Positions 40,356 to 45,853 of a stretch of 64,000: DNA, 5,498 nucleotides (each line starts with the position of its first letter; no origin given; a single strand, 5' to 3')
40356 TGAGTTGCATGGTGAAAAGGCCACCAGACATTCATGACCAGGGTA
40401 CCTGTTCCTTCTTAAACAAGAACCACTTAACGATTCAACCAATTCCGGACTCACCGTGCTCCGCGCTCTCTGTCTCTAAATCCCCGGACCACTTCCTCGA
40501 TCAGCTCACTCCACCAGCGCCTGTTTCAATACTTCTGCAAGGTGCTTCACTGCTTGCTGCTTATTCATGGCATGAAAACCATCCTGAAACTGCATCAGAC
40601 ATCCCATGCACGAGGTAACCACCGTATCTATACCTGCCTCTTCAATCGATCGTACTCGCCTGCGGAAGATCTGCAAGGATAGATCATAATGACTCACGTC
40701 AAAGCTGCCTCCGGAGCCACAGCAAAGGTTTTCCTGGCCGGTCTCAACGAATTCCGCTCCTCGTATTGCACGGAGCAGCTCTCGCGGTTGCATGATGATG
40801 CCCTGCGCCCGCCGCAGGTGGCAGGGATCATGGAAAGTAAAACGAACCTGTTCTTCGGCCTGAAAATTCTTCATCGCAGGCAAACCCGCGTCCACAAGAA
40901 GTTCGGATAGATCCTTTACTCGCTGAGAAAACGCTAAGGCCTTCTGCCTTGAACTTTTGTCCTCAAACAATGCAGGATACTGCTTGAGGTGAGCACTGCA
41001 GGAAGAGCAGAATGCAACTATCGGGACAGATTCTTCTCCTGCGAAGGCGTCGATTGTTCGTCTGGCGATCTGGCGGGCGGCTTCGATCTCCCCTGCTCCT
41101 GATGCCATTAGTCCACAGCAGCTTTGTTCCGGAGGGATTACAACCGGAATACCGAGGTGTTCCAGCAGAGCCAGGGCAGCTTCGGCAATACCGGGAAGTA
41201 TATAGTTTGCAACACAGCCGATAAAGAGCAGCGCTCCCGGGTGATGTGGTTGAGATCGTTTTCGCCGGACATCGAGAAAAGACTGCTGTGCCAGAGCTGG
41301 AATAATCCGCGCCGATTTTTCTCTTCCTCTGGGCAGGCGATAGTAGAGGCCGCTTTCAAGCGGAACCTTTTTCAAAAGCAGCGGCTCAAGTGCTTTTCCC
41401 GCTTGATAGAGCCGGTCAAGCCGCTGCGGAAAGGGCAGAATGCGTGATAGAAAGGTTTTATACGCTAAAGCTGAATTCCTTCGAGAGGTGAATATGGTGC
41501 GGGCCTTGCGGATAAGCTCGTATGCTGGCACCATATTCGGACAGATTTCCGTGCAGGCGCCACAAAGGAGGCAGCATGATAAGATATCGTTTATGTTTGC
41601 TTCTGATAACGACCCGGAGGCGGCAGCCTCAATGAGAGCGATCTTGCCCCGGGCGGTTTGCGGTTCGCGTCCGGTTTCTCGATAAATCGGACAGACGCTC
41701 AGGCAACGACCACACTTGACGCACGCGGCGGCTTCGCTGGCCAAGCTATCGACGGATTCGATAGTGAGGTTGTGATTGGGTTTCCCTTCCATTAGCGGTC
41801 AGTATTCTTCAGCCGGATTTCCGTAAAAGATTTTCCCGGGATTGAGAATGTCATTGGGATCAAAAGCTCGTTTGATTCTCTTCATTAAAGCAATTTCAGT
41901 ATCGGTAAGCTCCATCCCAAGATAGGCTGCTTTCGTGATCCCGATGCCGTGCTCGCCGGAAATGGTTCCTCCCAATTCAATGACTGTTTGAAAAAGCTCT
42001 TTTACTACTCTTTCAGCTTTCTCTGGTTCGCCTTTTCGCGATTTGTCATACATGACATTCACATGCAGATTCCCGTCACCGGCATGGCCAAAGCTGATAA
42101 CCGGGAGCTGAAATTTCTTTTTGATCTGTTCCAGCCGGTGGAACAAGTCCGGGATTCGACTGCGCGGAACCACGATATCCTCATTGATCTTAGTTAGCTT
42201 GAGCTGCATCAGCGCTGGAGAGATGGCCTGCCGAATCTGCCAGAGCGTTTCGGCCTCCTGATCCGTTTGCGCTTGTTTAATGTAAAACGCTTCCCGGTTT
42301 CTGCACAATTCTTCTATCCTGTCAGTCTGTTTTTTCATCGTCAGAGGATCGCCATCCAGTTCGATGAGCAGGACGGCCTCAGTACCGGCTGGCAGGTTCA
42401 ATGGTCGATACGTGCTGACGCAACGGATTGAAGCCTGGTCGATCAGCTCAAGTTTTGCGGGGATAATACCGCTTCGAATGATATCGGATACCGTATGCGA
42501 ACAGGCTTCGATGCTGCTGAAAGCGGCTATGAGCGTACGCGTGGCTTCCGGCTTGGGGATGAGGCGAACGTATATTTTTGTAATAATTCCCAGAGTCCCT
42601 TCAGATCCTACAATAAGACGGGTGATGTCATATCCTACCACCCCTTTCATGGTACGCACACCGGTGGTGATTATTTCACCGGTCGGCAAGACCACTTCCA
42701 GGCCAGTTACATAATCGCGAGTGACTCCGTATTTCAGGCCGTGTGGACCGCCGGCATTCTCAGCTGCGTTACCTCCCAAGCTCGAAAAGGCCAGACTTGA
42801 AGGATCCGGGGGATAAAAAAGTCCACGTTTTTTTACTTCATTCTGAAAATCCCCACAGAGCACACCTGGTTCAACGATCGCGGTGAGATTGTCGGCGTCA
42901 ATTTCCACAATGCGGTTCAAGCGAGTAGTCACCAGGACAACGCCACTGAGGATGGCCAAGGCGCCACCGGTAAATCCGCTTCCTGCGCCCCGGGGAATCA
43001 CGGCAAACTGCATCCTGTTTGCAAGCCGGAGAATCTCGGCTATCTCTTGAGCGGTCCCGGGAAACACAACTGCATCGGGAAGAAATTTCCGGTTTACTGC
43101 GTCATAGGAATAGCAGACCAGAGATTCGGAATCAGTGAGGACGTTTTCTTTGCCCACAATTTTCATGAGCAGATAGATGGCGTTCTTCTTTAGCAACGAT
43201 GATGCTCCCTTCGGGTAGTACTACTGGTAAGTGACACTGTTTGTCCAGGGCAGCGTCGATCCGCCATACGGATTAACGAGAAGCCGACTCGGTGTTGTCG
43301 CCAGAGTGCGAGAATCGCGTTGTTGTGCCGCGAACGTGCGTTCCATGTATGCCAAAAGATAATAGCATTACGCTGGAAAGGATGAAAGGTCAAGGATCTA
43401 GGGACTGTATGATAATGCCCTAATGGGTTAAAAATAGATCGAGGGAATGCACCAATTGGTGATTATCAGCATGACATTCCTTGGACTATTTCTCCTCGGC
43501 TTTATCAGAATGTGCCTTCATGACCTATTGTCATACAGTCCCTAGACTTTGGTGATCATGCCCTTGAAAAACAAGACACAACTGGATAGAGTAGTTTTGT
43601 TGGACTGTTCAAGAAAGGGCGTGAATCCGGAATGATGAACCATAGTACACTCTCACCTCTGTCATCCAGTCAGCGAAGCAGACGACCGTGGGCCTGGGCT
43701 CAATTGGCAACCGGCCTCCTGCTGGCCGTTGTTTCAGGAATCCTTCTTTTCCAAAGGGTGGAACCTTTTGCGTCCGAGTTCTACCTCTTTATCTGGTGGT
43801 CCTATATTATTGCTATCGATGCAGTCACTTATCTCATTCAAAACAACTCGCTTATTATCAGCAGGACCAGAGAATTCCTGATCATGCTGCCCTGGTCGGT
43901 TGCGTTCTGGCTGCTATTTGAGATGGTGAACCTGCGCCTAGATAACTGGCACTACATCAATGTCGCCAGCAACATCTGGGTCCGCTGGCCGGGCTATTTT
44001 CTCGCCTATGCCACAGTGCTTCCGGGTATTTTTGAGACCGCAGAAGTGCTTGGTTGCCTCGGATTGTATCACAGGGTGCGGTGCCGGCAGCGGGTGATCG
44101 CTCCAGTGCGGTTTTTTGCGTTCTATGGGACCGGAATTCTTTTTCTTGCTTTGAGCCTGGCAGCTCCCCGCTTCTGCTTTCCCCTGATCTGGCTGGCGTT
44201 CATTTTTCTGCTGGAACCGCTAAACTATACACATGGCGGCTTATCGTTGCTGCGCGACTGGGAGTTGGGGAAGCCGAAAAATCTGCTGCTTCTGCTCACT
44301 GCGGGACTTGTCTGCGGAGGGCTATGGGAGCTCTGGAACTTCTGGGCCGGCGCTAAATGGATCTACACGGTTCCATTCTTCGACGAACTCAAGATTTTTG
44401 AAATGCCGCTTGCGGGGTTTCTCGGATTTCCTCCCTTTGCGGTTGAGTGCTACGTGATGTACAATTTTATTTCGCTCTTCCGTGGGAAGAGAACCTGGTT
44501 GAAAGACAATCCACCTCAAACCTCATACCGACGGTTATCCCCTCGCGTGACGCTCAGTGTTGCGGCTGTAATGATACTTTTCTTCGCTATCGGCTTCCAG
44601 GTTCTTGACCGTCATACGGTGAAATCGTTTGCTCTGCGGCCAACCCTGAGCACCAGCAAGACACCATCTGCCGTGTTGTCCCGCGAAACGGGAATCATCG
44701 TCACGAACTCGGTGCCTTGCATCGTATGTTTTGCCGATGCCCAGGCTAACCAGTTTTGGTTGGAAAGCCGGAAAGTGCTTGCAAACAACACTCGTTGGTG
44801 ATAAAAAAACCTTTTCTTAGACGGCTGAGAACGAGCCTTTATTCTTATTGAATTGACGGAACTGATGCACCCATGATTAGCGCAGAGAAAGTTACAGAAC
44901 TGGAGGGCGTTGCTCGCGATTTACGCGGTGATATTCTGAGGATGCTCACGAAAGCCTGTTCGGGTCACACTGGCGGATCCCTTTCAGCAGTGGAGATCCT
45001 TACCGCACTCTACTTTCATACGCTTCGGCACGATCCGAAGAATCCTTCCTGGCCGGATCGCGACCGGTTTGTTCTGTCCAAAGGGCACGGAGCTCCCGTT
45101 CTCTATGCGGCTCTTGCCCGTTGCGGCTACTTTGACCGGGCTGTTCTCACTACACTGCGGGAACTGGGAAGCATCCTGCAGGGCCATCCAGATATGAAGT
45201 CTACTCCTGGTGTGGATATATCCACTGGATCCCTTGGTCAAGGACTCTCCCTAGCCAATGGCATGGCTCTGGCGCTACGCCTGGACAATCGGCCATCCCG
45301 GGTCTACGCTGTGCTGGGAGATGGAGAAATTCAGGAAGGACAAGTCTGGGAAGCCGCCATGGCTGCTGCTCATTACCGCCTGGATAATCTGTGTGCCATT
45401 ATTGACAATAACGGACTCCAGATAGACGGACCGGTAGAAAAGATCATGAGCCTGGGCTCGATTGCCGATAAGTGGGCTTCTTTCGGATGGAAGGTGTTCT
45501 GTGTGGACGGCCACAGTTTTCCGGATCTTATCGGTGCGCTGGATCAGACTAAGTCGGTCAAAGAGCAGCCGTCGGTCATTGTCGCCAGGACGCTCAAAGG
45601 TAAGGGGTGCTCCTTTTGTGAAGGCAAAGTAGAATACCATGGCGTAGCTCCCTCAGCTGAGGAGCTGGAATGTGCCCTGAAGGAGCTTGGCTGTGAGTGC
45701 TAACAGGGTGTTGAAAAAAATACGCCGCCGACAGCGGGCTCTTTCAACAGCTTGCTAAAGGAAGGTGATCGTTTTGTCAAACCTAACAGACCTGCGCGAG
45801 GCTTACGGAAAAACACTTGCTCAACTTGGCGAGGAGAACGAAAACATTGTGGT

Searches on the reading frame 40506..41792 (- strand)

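Call 50: search_protein_families(library=pfam, proteins=[window:40506-41792:-], max_evalue=0.00001)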
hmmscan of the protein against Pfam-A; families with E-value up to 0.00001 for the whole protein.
window:40506-41792:- (428 aa): 4 families
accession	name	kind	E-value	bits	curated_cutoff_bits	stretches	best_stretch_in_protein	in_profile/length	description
PF02754.22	CCG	-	3.1e-35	120.6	20.6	2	319-403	2-85/85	Cysteine-rich domain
PF13183.11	Fer4_8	-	3e-13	50.5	27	1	21-86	2-66/68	4Fe-4S dicluster domain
PF13534.11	Fer4_17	-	4e-09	37.3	22.2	1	23-88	1-60/61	4Fe-4S dicluster domain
PF12838.12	Fer4_7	-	7.3e-06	26.8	27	1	24-86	2-50/52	4Fe-4S dicluster domain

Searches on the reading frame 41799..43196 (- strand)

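Call 50: search_protein_families(library=pfam, proteins=[window:41799-43196:-], max_evalue=0.00001)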
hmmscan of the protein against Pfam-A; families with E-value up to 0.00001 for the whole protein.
window:41799-43196:- (465 aa): 2 families
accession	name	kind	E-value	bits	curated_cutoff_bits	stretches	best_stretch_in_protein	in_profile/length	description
PF02913.24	FAD-oxidase_C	-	3.7e-71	240.2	21.2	1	215-456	1-248/248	FAD linked oxidases, C-terminal domain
PF01565.28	FAD_binding_4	-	5.4e-42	143.2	26.4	1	40-179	1-139/139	FAD binding domain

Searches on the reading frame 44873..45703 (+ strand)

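Call 50: search_protein_families(library=pfam, proteins=[window:44873-45703:+], max_evalue=0.00001)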
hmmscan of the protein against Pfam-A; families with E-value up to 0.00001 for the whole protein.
window:44873-45703:+ (276 aa): 3 families
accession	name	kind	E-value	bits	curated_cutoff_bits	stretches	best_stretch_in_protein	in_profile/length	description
PF00456.26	Transketolase_N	-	4.2e-58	197.4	22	1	24-275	16-278/334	Transketolase, thiamine diphosphate binding domain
PF13292.11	DXP_synthase_N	-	6.6e-15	55.6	21.2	1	7-189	15-180/274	1-deoxy-D-xylulose-5-phosphate synthase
PF00676.26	E1_dh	-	3.8e-07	29.8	22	1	119-214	101-195/300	Dehydrogenase E1 component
